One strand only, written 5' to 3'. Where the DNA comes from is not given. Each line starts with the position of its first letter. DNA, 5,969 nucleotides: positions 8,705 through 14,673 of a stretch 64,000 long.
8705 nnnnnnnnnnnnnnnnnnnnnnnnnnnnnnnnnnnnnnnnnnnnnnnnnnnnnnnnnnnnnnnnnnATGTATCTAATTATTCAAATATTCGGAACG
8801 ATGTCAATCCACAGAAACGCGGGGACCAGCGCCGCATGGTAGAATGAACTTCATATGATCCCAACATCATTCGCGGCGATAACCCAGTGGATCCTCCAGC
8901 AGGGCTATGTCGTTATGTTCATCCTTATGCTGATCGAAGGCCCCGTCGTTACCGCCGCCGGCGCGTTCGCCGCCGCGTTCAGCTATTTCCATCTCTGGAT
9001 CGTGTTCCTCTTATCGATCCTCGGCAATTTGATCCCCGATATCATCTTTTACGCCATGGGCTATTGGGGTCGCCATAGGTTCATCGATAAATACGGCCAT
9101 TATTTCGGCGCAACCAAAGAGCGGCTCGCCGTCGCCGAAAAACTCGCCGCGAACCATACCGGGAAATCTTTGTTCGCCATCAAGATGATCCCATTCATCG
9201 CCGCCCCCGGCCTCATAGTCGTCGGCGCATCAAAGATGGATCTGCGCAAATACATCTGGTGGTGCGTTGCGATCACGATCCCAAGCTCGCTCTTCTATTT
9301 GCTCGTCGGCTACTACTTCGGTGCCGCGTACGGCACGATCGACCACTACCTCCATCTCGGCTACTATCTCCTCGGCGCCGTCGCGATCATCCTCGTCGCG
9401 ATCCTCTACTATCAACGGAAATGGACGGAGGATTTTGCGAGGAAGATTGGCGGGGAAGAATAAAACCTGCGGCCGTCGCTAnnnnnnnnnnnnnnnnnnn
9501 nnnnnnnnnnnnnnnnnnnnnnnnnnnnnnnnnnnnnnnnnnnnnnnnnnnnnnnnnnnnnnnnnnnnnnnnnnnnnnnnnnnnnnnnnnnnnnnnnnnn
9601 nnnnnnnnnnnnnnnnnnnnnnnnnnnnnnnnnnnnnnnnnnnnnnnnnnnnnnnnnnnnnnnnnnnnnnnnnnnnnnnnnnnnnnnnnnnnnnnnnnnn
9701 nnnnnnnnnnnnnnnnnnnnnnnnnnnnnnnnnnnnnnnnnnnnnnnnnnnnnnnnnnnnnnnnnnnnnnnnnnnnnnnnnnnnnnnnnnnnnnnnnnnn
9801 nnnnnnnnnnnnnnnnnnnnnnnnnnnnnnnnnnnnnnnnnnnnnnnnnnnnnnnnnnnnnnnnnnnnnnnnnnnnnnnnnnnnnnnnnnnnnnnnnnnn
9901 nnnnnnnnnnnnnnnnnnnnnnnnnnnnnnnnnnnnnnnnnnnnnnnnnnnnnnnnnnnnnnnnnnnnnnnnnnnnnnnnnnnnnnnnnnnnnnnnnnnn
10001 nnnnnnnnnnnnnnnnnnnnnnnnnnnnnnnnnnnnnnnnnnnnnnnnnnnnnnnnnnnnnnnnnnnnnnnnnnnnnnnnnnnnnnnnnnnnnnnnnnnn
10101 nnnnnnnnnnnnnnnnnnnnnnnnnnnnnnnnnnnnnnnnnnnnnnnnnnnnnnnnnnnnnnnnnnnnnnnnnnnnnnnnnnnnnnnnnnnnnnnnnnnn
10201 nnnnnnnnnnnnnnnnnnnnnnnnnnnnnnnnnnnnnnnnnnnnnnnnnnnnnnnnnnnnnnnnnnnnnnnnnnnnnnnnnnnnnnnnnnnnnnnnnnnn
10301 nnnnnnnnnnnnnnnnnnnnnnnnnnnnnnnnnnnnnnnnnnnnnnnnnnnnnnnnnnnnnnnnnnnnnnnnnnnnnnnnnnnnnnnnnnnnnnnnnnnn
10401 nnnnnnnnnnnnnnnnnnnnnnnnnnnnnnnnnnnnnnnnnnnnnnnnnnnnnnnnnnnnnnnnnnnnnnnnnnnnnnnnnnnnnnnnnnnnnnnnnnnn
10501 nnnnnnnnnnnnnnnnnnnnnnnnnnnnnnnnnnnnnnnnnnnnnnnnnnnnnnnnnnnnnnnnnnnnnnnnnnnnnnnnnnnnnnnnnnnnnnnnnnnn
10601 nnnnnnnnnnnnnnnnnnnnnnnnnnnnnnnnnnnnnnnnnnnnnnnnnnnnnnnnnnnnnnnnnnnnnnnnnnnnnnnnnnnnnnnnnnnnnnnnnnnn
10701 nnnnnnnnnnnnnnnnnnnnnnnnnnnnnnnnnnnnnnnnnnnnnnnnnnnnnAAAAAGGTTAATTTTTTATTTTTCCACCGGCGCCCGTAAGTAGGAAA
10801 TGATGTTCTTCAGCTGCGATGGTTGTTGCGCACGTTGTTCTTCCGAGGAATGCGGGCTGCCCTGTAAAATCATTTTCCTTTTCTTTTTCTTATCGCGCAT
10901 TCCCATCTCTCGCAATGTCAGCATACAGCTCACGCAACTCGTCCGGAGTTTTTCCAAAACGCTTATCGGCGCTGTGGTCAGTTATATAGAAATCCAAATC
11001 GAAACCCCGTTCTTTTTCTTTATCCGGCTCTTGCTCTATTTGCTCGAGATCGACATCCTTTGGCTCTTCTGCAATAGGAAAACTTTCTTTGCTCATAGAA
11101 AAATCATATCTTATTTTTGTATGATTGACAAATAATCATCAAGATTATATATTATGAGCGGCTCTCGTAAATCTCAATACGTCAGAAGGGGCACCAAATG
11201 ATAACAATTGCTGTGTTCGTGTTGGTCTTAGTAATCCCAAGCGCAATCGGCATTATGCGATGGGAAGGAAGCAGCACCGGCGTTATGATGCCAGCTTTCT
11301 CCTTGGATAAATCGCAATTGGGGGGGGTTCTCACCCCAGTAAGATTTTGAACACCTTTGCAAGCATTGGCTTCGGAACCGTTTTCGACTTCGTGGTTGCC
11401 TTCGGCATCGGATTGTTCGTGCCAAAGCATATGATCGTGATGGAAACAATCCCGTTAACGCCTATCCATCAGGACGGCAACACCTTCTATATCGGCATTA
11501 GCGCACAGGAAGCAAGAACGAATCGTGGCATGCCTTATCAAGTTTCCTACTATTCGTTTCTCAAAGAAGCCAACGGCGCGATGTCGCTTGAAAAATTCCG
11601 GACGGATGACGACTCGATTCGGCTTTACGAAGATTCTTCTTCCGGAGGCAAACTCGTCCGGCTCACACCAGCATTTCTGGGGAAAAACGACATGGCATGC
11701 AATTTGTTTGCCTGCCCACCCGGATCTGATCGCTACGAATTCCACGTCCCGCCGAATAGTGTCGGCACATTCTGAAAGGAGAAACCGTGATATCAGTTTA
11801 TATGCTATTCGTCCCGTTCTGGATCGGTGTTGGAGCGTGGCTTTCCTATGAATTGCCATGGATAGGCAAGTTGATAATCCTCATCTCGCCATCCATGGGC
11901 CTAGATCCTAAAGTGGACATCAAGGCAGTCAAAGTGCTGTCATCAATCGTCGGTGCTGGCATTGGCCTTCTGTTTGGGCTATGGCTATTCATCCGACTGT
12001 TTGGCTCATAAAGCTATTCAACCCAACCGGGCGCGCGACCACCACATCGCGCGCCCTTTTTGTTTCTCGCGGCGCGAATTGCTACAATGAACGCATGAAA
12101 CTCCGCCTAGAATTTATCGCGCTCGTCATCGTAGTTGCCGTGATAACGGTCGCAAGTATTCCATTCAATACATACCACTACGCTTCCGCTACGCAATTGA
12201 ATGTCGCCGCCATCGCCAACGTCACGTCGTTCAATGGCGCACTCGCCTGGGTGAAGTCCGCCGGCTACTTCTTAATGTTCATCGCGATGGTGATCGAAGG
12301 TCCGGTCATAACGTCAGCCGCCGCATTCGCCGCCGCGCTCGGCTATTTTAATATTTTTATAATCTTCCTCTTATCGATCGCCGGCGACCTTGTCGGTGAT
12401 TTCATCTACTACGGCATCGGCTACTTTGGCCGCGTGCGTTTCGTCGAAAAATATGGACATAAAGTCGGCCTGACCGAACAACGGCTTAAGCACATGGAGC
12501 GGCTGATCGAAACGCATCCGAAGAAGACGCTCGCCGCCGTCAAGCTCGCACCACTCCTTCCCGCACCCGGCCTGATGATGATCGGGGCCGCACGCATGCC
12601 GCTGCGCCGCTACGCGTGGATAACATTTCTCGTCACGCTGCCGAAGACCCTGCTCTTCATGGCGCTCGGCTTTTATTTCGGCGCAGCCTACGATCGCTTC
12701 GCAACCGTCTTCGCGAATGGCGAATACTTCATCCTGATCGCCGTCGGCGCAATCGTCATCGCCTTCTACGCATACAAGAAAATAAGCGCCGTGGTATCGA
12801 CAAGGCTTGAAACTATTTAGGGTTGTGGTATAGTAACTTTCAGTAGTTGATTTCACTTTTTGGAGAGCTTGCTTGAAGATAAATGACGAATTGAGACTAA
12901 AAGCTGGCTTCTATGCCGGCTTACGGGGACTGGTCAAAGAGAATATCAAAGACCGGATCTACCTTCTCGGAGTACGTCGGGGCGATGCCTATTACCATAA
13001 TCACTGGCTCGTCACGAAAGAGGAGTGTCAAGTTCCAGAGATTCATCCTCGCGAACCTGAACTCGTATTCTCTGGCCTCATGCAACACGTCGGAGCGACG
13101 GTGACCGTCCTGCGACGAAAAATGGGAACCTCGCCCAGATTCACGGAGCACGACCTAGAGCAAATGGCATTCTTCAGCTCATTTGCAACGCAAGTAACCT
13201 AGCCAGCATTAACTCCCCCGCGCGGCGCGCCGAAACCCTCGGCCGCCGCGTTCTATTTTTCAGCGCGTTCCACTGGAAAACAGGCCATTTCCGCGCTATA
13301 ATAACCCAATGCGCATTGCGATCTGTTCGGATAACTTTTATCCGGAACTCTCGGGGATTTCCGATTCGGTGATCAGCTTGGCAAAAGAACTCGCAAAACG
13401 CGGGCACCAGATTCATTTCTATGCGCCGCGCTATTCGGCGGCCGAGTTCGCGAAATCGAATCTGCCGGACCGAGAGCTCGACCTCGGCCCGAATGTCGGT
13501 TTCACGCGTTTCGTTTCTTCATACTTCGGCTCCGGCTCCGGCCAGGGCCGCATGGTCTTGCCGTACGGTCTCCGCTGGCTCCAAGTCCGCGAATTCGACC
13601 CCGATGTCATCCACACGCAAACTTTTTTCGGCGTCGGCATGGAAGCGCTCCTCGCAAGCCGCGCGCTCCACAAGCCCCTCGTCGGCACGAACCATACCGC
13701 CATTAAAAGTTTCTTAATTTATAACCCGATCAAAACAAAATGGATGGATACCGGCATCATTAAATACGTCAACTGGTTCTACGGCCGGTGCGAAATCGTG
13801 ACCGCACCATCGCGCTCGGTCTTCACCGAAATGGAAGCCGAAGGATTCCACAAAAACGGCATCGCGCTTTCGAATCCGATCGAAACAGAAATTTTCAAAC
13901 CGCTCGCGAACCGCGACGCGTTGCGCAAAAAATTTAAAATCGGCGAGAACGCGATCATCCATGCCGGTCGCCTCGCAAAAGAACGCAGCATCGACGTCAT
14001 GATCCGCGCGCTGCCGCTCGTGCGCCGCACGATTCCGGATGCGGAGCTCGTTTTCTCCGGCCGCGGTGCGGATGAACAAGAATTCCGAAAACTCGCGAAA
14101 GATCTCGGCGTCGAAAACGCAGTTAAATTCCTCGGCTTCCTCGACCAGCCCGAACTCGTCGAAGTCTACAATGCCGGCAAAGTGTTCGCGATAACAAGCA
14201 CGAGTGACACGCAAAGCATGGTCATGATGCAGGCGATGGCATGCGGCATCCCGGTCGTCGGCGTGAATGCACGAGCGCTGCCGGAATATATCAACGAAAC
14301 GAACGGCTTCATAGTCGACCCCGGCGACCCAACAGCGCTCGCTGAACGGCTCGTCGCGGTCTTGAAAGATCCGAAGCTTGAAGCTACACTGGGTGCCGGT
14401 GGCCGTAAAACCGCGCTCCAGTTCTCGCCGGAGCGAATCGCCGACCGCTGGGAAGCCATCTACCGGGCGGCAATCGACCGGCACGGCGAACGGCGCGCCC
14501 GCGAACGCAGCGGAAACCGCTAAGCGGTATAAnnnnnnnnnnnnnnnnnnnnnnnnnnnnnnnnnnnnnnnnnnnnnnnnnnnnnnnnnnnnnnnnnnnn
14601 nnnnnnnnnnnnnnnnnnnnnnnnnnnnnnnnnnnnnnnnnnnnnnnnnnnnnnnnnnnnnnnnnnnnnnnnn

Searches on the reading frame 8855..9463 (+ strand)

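Call 43: search_protein_families(library=pfam, proteins=[window:8855-9463:+])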
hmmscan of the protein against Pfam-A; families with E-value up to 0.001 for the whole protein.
window:8855-9463:+ (202 aa): 1 family
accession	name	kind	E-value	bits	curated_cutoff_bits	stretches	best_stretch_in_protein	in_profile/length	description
PF09335.16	VTT_dom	-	6.3e-12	46.5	33.9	1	37-153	12-122/123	VTT domain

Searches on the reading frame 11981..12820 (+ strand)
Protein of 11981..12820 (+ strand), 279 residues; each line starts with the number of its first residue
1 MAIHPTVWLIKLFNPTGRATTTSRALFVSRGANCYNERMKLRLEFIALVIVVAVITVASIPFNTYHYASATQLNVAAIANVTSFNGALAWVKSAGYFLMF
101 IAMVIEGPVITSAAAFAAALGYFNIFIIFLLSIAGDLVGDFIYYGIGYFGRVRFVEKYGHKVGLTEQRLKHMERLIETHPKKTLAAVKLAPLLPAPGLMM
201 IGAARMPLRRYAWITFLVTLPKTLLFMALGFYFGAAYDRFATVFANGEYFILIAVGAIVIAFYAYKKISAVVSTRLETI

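Call 43: search_protein_families(library=pfam, proteins=[window:11981-12820:+])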
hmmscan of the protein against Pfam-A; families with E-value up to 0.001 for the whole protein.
window:11981-12820:+ (279 aa): 1 family
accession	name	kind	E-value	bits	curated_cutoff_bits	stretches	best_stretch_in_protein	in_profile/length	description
PF09335.16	VTT_dom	-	3.9e-13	50.4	33.9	1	115-230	5-121/123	VTT domain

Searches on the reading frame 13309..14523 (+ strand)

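Call 43: search_protein_families(library=pfam, proteins=[window:13309-14523:+])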
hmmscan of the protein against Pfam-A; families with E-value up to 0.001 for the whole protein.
window:13309-14523:+ (404 aa): 7 families
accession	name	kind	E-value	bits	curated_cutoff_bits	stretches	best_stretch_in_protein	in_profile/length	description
PF00534.26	Glycos_transf_1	-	3.1e-36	124.9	26.4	1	202-367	2-171/172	Glycosyl transferases group 1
PF13692.12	Glyco_trans_1_4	-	2.2e-32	112.7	27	1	214-354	2-142/142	Glycosyl transferases group 1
PF13439.12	Glyco_transf_4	-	3.2e-23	83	28.5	1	15-191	2-166/170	Glycosyltransferase Family 4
PF13579.12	Glyco_trans_4_4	-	6.4e-12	46.5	29.7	1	16-179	2-146/158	Glycosyl transferase 4-like domain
PF13524.12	Glyco_trans_1_2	-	8.9e-07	29.4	25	1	262-381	27-142/144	Glycosyl transferase-like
PF20706.3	GT4-conflict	-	5.9e-06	25.9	26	1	199-320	180-312/385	Family 4 Glycosyltransferase in conflict systems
PF08323.17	Glyco_transf_5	-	0.00098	19.3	22.7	0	3-49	2-50/239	Starch synthase catalytic domain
